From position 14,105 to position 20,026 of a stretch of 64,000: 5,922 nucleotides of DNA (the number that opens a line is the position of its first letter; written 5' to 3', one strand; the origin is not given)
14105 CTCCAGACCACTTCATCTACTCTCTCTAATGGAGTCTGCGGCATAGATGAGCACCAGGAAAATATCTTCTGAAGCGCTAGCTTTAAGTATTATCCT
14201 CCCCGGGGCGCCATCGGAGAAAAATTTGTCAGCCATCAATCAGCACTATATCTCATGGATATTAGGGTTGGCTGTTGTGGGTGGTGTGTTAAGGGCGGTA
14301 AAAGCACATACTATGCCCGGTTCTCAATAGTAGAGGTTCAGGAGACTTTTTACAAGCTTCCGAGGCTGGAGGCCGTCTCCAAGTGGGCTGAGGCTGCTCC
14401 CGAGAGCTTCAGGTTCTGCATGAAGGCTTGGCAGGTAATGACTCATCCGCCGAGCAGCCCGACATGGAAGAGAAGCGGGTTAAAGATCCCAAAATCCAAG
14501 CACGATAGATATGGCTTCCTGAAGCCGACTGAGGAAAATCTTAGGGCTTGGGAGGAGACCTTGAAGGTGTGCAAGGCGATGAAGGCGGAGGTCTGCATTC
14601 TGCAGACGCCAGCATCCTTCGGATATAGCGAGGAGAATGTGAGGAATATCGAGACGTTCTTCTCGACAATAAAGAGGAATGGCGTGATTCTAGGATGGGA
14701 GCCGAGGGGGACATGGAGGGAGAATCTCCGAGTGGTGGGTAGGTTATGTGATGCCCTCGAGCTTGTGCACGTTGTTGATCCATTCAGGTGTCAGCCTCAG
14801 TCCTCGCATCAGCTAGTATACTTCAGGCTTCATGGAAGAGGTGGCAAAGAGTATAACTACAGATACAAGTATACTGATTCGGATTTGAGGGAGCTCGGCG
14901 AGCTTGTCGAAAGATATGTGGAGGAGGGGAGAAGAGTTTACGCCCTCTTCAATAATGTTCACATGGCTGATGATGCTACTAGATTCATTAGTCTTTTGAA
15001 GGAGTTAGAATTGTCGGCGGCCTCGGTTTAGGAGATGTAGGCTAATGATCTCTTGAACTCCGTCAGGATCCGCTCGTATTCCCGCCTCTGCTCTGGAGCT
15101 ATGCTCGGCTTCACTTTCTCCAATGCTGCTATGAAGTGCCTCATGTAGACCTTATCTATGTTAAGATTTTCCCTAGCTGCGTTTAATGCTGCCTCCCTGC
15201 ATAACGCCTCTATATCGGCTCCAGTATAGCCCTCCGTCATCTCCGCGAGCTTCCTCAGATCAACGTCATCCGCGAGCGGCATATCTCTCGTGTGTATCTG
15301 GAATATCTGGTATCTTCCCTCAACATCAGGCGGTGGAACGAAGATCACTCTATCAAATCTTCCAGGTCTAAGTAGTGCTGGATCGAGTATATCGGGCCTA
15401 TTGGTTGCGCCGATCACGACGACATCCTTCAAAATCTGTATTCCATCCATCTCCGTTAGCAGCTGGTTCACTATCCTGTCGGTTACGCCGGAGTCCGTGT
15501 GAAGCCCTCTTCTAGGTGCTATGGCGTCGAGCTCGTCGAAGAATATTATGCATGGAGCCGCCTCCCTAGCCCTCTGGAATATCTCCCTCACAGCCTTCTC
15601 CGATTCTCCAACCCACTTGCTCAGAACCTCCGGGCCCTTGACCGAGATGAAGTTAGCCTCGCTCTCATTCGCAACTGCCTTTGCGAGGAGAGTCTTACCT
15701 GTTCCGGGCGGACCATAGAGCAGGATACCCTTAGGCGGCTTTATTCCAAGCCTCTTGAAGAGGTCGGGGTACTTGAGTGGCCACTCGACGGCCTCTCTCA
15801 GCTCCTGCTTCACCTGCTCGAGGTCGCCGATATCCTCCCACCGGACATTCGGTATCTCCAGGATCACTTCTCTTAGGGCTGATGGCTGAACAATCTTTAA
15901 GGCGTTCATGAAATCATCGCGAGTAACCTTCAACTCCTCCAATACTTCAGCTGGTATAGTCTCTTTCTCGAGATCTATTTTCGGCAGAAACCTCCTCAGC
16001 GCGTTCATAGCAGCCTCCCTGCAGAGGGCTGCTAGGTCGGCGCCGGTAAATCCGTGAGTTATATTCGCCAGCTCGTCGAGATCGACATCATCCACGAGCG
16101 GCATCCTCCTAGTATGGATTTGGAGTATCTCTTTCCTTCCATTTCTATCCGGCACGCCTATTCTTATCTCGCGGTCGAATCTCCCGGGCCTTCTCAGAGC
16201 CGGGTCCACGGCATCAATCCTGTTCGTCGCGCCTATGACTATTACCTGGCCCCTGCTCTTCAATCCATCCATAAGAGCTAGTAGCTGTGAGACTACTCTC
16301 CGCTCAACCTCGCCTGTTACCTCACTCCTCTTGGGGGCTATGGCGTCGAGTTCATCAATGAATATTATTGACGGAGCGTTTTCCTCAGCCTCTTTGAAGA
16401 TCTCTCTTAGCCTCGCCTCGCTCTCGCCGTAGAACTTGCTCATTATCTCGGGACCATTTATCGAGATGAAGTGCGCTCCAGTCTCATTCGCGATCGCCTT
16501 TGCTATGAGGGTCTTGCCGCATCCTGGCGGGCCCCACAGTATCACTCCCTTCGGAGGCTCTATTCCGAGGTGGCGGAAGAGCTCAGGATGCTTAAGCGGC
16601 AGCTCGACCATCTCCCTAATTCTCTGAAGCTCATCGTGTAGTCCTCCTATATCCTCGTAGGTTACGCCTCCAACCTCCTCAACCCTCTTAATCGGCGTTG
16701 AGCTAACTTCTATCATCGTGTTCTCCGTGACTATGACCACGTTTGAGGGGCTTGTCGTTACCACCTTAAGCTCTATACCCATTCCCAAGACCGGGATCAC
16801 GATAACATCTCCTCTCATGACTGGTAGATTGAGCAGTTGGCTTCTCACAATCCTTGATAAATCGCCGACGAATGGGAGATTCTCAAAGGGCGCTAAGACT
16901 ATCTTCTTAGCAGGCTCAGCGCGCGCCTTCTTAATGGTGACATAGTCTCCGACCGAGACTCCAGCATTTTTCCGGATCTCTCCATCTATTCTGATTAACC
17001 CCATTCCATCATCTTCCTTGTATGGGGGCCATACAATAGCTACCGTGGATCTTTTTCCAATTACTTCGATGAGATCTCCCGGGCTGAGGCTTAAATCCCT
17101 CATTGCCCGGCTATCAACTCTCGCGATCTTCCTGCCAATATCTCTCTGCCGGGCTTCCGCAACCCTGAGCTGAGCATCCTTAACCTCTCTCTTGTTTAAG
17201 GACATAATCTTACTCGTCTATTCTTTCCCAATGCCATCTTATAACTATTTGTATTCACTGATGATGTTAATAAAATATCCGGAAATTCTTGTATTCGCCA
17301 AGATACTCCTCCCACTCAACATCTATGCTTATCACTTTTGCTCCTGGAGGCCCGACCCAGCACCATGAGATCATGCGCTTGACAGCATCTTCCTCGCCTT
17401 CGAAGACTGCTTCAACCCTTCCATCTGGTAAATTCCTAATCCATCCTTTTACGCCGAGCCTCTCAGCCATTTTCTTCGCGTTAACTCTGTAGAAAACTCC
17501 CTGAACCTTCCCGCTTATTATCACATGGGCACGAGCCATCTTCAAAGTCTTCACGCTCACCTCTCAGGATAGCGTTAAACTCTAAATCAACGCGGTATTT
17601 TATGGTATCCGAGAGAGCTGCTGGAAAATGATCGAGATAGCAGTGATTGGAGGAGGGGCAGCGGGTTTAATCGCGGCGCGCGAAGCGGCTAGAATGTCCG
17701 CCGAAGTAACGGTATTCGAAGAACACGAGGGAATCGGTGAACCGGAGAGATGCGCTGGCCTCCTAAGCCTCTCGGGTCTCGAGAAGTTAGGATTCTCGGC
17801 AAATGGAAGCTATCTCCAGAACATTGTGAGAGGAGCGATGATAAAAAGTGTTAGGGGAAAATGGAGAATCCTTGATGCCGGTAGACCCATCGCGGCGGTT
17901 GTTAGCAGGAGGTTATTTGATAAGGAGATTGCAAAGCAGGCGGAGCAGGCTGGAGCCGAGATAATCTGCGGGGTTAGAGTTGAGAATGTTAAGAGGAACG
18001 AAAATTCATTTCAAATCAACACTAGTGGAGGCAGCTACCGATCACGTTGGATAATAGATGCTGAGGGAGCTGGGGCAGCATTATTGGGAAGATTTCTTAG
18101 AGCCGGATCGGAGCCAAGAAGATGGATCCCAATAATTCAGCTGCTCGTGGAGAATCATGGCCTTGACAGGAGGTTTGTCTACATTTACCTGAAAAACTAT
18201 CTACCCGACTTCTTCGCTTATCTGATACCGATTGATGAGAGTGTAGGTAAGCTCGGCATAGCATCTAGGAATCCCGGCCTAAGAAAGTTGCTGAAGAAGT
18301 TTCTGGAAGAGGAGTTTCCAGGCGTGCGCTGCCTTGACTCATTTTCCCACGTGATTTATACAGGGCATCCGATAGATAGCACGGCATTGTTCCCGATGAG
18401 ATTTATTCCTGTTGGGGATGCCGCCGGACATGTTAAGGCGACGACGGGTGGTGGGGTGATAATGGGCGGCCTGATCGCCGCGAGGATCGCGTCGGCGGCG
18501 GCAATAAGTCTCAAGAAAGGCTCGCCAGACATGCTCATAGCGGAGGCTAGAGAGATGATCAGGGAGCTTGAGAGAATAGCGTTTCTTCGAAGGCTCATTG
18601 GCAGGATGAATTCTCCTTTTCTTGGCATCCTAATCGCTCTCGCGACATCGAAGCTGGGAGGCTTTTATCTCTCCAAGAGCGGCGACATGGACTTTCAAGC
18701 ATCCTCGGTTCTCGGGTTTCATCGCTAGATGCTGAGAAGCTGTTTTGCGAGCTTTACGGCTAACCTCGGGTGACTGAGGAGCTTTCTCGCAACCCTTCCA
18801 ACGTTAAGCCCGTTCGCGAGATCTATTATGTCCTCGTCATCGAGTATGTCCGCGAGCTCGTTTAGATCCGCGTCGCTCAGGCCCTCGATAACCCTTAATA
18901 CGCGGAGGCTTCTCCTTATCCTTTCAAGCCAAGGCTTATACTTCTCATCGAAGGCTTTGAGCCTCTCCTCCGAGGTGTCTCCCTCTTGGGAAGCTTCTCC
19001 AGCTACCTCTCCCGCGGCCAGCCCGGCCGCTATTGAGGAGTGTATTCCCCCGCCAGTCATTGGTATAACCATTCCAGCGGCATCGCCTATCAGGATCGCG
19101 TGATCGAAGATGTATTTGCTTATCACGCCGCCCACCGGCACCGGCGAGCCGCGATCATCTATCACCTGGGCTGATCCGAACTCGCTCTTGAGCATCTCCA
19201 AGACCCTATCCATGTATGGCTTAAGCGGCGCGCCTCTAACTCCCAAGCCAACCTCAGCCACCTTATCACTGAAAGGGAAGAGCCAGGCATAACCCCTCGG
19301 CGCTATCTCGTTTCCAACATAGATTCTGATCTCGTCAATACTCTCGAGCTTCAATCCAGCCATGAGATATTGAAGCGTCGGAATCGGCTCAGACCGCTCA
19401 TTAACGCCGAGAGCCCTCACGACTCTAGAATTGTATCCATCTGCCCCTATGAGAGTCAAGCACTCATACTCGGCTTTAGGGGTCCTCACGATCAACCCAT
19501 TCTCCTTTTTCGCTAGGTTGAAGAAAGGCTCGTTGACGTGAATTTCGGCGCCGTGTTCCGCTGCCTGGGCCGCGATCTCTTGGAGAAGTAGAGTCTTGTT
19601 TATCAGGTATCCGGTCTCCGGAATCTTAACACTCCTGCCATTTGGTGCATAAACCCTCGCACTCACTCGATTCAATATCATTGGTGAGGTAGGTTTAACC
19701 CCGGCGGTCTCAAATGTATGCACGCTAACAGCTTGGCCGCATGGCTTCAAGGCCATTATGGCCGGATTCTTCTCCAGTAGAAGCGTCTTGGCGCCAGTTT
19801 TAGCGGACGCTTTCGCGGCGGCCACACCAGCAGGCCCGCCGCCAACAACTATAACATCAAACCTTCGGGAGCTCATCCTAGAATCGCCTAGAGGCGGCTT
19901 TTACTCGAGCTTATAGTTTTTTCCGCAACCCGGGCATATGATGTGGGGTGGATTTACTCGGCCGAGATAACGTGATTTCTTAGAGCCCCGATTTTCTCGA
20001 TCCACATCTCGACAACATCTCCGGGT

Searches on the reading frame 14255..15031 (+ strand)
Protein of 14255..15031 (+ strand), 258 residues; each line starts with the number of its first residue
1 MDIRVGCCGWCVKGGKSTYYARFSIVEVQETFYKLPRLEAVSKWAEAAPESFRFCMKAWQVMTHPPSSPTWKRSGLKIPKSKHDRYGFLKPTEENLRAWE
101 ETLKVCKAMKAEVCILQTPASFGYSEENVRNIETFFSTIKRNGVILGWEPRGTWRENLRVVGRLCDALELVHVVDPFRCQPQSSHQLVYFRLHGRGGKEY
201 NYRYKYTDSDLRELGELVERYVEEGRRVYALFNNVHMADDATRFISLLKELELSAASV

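Call 46: search_protein_families(library=pfam, proteins=[window:14255-15031:+], max_evalue=0.0001)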
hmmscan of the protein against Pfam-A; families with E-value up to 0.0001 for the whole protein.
window:14255-15031:+ (258 aa): 1 family
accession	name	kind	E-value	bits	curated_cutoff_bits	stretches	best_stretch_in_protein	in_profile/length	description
PF01904.24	DUF72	-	1.4e-38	133.6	25.3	1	18-244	13-214/217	Protein of unknown function DUF72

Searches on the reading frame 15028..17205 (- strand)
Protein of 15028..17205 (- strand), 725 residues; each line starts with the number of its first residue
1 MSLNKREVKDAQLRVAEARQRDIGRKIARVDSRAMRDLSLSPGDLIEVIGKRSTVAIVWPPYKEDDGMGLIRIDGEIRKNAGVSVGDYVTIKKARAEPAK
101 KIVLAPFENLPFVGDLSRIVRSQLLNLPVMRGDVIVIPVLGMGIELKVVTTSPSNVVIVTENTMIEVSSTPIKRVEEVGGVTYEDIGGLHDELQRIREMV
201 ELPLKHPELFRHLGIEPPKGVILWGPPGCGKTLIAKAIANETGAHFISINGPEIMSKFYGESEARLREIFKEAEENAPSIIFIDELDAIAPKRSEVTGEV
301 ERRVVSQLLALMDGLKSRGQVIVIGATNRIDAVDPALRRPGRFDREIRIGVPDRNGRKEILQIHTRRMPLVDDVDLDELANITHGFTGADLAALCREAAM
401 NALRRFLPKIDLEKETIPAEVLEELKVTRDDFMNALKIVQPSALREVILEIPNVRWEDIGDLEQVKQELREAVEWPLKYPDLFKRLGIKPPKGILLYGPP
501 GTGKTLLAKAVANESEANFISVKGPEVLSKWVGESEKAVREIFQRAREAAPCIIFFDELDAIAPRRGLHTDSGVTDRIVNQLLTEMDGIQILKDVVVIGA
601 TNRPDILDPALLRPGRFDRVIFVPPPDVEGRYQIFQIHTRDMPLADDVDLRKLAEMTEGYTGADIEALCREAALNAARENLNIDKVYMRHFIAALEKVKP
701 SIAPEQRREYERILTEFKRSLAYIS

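Call 46: search_protein_families(library=pfam, proteins=[window:15028-17205:-], max_evalue=0.0001)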
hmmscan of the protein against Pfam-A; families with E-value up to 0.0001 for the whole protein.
window:15028-17205:- (725 aa): 32 families (the best 25 are shown)
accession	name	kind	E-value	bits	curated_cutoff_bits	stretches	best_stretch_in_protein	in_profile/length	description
PF00004.35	AAA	-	2.9e-102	338.8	21.2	2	494-624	1-130/131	ATPase family associated with various cellular activities (AAA)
PF17862.7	AAA_lid_3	-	9.9e-38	127.7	27.2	2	373-413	1-41/45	AAA+ lid domain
PF02359.24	CDC48_N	-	6.4e-31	106.8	35.1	1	12-95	1-84/85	Cell division protein 48 (CDC48), N-terminal domain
PF02933.23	CDC48_2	-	3.4e-17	62.3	22.4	1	114-172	4-62/64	Cell division protein 48 (CDC48), domain 2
PF13191.12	AAA_16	-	4.7e-15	56.9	32.6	1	218-334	24-148/167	AAA ATPase domain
PF05496.18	RuvB_N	-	1.6e-14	54.4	27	2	219-296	34-103/159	Holliday junction DNA helicase RuvB P-loop domain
PF07724.20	AAA_2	-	8.6e-13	49.1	27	1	222-314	7-101/166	AAA domain (Cdc48 subfamily)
PF13401.12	AAA_22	-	6.8e-11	43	27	0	221-298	8-65/130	AAA domain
PF06068.19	TIP49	-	7.1e-11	42.3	23.8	0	492-545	51-105/347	TIP49 P-loop domain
PF07728.20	AAA_5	-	1.6e-10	41.6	22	0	220-338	1-136/139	AAA domain (dynein-related subfamily)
PF13173.12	AAA_14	-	4.4e-10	40.1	27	0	221-309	5-82/129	AAA domain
PF00910.28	RNA_helicase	-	6.2e-08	33.5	21.5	0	221-254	1-34/105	RNA helicase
PF13671.12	AAA_33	-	7e-08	33.3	27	0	221-276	2-47/143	AAA domain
PF13521.12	AAA_28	-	8.9e-08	33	27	0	221-273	2-50/164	AAA domain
PF20720.3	nSTAND3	-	1e-07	32.2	27.2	0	221-259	20-61/155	Novel STAND NTPase 3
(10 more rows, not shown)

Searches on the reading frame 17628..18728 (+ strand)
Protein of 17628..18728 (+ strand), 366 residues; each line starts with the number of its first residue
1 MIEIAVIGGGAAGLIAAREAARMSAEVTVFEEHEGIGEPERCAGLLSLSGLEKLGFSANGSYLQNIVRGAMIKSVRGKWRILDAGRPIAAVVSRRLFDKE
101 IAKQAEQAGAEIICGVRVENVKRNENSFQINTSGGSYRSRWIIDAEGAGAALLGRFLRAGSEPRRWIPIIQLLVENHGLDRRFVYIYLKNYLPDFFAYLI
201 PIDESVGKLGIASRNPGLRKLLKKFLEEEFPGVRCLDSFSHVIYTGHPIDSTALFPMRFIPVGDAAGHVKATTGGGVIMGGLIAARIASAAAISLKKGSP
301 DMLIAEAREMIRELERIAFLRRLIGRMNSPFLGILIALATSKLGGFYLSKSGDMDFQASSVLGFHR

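Call 46: search_protein_families(library=pfam, proteins=[window:17628-18728:+], max_evalue=0.0001)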
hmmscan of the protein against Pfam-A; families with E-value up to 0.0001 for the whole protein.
window:17628-18728:+ (366 aa): 9 families
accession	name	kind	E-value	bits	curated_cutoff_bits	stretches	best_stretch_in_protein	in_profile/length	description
PF01266.30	DAO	-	2.6e-13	50.7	27.9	2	4-46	2-46/353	FAD dependent oxidoreductase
PF12831.13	FAD_oxidored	-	5.4e-08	33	27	1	4-150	2-148/416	FAD dependent oxidoreductase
PF03486.20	HI0933_like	-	1.2e-07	31.9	50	1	3-38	2-37/244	HI0933-like protein Rossmann domain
PF05834.18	Lycopene_cycl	-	3.3e-07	30.2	23.4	1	4-151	2-144/380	Lycopene cyclase protein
PF07992.20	Pyr_redox_2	-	5.4e-07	29.7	26.1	0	3-33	2-32/291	Pyridine nucleotide-disulphide oxidoreductase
PF13450.12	NAD_binding_8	-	1.7e-06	28.6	21.9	1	6-37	1-32/68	NAD(P)-binding Rossmann-like domain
PF13738.12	Pyr_redox_3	-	6.3e-06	26.1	30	0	109-147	95-133/305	Pyridine nucleotide-disulphide oxidoreductase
PF00070.33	Pyr_redox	-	2.5e-05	25.1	22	0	4-37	2-35/82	Pyridine nucleotide-disulphide oxidoreductase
PF01134.28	GIDA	-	2.5e-05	24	22.1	1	4-142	2-144/391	Glucose inhibited division protein A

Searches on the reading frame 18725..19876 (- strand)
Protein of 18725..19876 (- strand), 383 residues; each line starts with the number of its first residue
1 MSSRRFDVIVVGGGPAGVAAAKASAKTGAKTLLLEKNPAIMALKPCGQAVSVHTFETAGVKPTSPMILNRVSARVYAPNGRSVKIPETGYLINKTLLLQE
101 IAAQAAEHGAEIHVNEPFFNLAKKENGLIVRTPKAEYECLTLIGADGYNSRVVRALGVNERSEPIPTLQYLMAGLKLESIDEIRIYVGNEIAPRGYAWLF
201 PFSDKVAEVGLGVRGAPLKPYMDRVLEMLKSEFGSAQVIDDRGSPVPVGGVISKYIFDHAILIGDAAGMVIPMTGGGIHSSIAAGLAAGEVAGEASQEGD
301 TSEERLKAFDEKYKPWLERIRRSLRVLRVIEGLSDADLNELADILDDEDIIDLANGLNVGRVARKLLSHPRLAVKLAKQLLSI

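Call 46: search_protein_families(library=pfam, proteins=[window:18725-19876:-], max_evalue=0.0001)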
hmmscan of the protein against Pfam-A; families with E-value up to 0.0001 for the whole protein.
window:18725-19876:- (383 aa): 11 families
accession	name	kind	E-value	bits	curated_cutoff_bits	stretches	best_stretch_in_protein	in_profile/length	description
PF01494.25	FAD_binding_3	-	3e-14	53.5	22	1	6-317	2-342/349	FAD binding domain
PF22578.2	GGR_cat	-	1.6e-13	50.8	27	1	167-234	5-76/88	Geranylgeranyl reductase catalytic domain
PF12831.13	FAD_oxidored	-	1.4e-09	38.2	27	1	7-40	1-34/416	FAD dependent oxidoreductase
PF01266.30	DAO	-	1.9e-09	38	27.9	0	7-38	1-32/353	FAD dependent oxidoreductase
PF05834.18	Lycopene_cycl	-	2.9e-09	36.9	23.4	0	7-109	1-101/380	Lycopene cyclase protein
PF01134.28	GIDA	-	6e-08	32.6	22.1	1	7-50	1-44/391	Glucose inhibited division protein A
PF13738.12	Pyr_redox_3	-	7.4e-07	29.1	30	1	9-148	1-134/305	Pyridine nucleotide-disulphide oxidoreductase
PF03486.20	HI0933_like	-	8.1e-07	29.2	50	1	6-40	1-35/244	HI0933-like protein Rossmann domain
PF07992.20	Pyr_redox_2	-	1.6e-06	28.2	26.1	1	6-99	1-58/291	Pyridine nucleotide-disulphide oxidoreductase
PF00890.30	FAD_binding_2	-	1.6e-05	24.8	20.4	1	7-39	1-33/414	FAD binding domain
PF13450.12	NAD_binding_8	-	3.1e-05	24.6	21.9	1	10-39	1-30/68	NAD(P)-binding Rossmann-like domain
